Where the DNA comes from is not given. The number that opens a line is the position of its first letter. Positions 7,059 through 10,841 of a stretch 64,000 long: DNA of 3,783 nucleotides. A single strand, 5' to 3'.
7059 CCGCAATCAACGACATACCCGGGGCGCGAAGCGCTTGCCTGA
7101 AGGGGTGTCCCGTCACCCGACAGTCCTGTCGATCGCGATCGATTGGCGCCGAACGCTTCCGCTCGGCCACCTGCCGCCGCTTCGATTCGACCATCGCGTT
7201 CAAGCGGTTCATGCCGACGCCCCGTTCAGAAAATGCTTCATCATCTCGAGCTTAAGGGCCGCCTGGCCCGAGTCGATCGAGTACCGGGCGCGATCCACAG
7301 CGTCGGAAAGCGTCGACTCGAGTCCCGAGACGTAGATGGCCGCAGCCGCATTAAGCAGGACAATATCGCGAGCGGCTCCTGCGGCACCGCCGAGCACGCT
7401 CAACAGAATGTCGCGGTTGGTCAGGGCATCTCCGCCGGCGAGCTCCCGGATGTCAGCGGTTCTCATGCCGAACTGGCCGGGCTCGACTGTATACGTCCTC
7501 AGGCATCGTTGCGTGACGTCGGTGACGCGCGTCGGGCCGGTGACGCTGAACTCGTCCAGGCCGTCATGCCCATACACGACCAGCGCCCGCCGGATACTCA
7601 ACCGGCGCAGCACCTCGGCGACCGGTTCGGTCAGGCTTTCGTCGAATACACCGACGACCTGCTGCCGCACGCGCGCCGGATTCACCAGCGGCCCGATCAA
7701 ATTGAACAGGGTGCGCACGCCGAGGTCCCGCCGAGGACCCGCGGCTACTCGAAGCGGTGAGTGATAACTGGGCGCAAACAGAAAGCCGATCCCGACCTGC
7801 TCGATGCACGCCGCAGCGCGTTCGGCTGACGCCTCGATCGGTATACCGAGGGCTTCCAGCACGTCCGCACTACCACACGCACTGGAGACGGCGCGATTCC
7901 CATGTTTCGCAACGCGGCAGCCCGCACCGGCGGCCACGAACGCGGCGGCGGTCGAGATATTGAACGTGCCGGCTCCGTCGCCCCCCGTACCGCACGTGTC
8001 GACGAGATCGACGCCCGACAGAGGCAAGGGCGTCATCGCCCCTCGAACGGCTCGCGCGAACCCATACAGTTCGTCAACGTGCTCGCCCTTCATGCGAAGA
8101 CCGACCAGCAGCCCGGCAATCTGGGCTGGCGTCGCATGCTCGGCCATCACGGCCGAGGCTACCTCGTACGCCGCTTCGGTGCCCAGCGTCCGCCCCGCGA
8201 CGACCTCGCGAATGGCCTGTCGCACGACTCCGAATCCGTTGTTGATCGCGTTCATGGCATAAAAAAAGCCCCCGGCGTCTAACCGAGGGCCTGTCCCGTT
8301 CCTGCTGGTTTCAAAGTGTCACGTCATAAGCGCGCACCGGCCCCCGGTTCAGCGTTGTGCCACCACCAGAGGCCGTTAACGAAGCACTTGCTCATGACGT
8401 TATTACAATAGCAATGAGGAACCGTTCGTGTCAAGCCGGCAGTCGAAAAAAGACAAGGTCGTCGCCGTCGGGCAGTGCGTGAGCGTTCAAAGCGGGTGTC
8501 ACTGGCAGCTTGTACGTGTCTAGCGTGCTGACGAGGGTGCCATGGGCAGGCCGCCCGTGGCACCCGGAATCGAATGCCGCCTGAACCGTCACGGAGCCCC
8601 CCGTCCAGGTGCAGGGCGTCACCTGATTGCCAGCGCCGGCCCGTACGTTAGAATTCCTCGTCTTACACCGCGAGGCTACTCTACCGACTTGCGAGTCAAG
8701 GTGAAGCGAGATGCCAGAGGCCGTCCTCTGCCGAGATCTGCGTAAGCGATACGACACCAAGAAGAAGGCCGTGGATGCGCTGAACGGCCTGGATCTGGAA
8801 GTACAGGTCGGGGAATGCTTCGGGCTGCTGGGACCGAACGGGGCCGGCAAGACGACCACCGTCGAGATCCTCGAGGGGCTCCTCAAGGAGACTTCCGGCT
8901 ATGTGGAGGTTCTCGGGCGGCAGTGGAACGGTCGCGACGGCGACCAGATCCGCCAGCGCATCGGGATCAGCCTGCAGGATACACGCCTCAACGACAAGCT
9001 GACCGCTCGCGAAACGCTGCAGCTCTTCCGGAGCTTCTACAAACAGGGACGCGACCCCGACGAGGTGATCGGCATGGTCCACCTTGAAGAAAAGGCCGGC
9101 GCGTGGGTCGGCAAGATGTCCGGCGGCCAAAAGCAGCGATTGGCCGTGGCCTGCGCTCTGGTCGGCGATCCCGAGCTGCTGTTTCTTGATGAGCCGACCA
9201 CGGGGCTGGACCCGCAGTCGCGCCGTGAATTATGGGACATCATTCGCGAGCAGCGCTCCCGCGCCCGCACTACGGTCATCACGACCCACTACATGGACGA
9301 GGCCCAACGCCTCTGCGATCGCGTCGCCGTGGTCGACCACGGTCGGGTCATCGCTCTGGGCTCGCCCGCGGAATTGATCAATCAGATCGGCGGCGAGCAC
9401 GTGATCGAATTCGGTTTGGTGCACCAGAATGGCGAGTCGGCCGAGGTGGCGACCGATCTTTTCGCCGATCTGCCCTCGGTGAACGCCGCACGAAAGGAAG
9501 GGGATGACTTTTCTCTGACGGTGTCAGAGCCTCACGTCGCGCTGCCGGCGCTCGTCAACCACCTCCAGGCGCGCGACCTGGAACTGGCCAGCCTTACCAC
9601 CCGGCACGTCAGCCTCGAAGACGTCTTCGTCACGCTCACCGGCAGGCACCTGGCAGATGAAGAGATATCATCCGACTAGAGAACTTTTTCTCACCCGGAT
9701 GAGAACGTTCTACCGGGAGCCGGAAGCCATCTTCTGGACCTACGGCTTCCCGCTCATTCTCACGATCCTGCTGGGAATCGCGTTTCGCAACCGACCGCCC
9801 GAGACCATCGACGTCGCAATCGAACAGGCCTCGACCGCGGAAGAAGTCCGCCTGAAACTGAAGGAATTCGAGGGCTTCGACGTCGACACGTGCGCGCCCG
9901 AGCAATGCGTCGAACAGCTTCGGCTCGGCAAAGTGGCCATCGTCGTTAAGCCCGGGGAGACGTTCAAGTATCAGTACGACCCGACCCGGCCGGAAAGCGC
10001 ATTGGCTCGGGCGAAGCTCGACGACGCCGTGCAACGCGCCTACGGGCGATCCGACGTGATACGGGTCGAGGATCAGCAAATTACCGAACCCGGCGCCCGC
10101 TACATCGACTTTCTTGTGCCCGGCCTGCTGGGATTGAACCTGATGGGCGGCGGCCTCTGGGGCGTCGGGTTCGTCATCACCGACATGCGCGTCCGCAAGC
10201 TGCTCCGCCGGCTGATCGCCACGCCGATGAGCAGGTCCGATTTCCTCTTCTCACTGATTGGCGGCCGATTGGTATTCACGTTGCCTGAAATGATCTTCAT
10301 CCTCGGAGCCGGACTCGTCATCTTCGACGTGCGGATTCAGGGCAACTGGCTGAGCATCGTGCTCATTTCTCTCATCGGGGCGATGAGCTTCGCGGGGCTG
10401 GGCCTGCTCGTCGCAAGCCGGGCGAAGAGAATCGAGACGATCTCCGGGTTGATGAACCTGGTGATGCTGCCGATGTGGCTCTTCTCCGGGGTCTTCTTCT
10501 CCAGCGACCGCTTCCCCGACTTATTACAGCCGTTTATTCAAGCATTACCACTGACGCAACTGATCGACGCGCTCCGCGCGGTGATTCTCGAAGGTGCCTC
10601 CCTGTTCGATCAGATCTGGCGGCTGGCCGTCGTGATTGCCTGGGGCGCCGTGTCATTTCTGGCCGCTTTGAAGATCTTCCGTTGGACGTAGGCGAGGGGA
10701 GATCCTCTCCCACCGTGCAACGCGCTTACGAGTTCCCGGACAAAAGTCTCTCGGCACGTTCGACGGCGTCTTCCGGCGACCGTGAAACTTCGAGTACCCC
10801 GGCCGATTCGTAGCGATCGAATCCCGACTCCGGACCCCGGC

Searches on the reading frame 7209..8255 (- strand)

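Call 50: search_protein_families(library=pfam, proteins=[window:7209-8255:-], max_evalue=0.0001)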
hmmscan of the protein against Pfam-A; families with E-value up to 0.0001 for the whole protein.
window:7209-8255:- (348 aa): 2 families
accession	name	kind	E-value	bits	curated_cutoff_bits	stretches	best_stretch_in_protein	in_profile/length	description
PF00591.27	Glycos_transf_3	-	6e-90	301.7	27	1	83-332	3-252/253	Glycosyl transferase family, a/b domain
PF02885.22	Glycos_trans_3N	-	4.7e-17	61.9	26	1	13-71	2-60/63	Glycosyl transferase family, helical bundle domain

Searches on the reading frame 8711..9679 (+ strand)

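Call 50: search_protein_families(library=pfam, proteins=[window:8711-9679:+], max_evalue=0.0001)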
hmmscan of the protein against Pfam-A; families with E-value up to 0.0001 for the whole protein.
window:8711-9679:+ (322 aa): 4 families
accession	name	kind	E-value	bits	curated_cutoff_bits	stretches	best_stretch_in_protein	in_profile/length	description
PF00005.33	ABC_tran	-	4.4e-31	108.8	25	1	24-164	1-137/137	ABC transporter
PF13304.12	AAA_21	-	1.8e-14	54.9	27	1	78-193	190-298/304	AAA domain, putative AbiEii toxin, Type IV TA system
PF02463.25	SMC_N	-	1.9e-05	24.7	40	0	96-193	135-198/220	RecF/RecN/SMC N terminal domain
PF13732.12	DrrA1-3_C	-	9.8e-05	23.4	27.4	0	217-309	1-80/81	ATP-binding protein DrrA1-3-like, C-terminal domain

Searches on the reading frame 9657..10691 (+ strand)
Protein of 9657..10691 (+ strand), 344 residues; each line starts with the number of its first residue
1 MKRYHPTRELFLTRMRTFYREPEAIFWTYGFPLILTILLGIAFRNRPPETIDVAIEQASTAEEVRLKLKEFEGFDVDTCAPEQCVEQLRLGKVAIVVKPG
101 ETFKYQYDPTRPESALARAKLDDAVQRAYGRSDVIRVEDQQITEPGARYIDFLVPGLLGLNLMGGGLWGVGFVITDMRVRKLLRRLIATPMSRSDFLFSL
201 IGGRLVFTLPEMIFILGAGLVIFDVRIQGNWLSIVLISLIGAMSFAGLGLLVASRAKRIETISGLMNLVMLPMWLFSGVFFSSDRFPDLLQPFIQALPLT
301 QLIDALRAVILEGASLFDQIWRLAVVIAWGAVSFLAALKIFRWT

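Call 50: search_protein_families(library=pfam, proteins=[window:9657-10691:+], max_evalue=0.0001)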
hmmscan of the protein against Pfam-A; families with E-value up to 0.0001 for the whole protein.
window:9657-10691:+ (344 aa): 2 families
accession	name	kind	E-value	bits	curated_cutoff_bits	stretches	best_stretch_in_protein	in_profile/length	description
PF12698.13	ABC2_membrane_3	-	1.6e-24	87.1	31.6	1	25-338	4-346/347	ABC-2 family transporter protein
PF01061.29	ABC2_membrane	-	8.8e-24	84.7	26.9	1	149-310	51-210/211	ABC-2 type transporter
